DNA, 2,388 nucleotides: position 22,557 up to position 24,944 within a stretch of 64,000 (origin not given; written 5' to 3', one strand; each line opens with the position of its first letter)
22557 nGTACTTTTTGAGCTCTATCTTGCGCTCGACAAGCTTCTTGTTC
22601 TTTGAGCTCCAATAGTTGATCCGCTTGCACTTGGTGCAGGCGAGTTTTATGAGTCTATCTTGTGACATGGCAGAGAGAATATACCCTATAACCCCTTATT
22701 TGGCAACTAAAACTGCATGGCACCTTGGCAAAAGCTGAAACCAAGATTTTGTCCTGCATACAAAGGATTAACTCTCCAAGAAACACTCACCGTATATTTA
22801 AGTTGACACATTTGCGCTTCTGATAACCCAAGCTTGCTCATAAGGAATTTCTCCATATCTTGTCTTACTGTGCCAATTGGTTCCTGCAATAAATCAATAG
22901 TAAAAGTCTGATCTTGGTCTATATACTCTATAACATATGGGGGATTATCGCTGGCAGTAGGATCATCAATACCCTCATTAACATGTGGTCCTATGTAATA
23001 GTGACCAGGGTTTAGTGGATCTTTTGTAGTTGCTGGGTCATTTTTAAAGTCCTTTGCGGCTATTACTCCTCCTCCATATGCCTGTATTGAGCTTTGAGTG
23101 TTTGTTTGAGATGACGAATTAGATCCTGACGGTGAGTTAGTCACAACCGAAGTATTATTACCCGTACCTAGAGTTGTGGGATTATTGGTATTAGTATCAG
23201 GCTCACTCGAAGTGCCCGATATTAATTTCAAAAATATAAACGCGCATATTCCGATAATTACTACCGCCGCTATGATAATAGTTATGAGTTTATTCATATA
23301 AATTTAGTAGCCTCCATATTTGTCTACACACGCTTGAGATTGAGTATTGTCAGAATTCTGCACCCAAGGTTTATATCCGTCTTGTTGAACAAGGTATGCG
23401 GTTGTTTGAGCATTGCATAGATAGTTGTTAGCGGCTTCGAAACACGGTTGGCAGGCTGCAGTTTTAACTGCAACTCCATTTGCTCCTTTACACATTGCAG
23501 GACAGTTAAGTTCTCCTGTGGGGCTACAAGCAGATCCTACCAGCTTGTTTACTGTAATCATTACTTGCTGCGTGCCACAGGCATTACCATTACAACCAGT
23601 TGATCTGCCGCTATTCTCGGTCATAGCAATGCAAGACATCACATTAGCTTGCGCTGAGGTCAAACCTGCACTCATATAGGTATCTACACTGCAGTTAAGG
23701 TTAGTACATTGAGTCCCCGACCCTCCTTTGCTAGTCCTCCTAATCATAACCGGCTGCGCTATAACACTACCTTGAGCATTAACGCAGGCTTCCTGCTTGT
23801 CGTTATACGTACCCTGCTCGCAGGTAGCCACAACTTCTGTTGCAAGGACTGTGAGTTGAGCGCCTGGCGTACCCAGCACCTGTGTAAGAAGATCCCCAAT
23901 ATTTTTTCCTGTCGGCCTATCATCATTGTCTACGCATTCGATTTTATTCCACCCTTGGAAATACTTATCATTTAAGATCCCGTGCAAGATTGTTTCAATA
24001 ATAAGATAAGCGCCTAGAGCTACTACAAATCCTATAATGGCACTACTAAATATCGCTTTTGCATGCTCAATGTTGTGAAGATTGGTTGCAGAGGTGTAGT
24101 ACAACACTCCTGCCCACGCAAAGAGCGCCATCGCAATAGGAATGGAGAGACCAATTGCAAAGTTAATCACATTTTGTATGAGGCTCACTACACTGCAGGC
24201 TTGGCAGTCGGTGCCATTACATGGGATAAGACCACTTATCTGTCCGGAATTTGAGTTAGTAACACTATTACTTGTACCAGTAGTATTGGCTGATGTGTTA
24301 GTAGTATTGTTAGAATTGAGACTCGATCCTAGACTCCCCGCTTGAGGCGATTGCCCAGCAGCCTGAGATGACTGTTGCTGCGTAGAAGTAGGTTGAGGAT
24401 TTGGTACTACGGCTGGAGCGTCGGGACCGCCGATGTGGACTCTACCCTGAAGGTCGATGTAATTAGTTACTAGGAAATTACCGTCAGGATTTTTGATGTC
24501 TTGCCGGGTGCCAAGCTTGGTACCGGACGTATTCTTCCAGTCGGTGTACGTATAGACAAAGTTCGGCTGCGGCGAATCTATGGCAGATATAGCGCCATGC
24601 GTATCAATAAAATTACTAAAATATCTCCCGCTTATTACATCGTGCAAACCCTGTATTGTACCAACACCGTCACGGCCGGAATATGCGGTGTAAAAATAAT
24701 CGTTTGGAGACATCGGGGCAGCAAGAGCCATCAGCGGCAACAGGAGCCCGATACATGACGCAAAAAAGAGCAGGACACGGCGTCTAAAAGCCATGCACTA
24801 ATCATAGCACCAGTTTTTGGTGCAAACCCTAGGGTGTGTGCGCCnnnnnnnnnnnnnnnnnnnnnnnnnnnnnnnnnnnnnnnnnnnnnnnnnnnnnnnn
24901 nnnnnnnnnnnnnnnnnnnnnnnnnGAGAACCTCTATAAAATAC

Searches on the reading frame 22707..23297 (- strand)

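Call 23: search_protein_families(library=pfam, proteins=[window:22707-23297:-], max_evalue=0.01)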
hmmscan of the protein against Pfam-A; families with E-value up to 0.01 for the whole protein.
window:22707-23297:- (196 aa): 0 families

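Call 75: search_protein_families(library=pfam, proteins=[window:22707-23297:-], max_evalue=5)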
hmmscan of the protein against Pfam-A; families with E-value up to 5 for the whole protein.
window:22707-23297:- (196 aa): 2 families
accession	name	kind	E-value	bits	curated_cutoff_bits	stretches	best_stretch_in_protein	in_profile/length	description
PF25184.1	YxzE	-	0.011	17.2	40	1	7-76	7-56/65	YxzE-like putative bacteriocin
PF16943.10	T4SS_CagC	-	0.86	10.2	27.9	1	4-26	47-71/119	Cag pathogenicity island, type IV secretory system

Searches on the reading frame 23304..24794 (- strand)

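Call 23: search_protein_families(library=pfam, proteins=[window:23304-24794:-], max_evalue=0.01)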
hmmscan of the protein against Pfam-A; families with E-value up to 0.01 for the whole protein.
window:23304-24794:- (496 aa): 1 family
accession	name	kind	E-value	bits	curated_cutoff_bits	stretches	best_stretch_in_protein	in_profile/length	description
PF18895.5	T4SS_pilin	-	2.3e-06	28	26.6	1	202-266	5-68/71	Type IV secretion system pilin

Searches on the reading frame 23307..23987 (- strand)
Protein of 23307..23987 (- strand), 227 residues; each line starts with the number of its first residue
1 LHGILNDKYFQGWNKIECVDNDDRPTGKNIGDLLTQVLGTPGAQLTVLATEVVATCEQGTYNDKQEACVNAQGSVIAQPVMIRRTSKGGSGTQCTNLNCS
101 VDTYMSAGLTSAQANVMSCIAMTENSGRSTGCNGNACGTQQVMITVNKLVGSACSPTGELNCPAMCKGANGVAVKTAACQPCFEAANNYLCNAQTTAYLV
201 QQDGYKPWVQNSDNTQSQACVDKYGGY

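Call 75: search_protein_families(library=pfam, proteins=[window:23307-23987:-], max_evalue=5)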
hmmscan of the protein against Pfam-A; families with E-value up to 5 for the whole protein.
window:23307-23987:- (227 aa): 1 family
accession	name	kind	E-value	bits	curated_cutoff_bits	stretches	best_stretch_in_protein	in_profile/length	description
PF18896.5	SLT_3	-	0.19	12.6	27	1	105-138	5-41/89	Lysozyme like domain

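Call 76: search_solved_structures(query=window:23307-23987:-, max_evalue=5)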
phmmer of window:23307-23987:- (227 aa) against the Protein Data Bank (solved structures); distinct sequences matched with E-value up to 5: 1.
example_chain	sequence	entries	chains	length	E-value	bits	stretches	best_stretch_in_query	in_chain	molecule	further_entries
4y28_K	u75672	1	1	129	0.2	14.4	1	49-110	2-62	Photosystem I reaction center subunit X psaK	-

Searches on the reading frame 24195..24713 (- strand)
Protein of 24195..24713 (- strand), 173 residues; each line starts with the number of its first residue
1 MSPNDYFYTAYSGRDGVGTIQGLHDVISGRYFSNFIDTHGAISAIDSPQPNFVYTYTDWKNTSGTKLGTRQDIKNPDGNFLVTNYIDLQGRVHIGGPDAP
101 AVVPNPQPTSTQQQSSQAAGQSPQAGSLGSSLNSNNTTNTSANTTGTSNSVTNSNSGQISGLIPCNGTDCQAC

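Call 75: search_protein_families(library=pfam, proteins=[window:24195-24713:-], max_evalue=5)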
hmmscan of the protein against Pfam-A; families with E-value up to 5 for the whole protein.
window:24195-24713:- (173 aa): 1 family
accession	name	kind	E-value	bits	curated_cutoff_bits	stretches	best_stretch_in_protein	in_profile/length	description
PF11842.13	DUF3362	-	0.11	13.1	27.6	1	75-155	55-137/151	Domain of unknown function (DUF3362)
